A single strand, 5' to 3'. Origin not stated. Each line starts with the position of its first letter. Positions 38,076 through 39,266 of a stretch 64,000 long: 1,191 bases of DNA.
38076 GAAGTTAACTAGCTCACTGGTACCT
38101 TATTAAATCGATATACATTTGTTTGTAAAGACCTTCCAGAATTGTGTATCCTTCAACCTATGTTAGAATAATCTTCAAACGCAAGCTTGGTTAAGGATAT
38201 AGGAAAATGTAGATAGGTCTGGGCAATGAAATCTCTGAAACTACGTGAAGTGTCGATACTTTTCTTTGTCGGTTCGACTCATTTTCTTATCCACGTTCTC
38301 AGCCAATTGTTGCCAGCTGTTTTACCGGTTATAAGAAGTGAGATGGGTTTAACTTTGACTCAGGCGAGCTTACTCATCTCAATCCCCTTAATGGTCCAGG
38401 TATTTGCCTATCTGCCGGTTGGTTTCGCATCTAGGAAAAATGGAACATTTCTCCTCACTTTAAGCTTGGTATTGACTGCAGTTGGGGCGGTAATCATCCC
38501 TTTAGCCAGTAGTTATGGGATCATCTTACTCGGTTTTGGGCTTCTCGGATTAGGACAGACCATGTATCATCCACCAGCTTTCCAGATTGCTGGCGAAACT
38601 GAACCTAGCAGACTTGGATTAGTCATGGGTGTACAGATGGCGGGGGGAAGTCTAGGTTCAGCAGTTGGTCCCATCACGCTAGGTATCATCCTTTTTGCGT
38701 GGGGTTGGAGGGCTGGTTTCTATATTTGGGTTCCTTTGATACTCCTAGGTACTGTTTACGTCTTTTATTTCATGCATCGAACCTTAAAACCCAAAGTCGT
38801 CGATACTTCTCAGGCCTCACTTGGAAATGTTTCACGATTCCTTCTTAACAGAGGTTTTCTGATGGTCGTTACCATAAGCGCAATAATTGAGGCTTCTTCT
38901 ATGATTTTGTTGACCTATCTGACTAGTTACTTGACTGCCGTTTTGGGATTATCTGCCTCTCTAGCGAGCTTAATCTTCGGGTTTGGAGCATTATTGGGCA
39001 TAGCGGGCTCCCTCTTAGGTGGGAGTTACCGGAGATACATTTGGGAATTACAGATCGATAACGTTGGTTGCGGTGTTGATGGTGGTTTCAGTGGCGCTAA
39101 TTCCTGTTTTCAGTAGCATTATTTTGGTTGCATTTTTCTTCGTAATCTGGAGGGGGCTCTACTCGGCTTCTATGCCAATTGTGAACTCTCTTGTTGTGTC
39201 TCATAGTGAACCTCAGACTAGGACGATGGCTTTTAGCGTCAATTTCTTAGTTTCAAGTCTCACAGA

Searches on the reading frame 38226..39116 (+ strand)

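Call 15: search_protein_families(library=pfam, max_evalue=0.01, proteins=[window:38226-39116:+])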
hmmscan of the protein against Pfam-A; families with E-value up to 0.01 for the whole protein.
window:38226-39116:+ (296 aa): 2 families
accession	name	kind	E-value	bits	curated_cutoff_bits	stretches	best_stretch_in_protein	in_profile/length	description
PF07690.21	MFS_1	-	1.5e-29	103.4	33.4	1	18-268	4-261/347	Major Facilitator Superfamily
PF03137.26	OATP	-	0.00037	19.4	25.8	1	198-266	281-351/545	Organic Anion Transporter Polypeptide (OATP) family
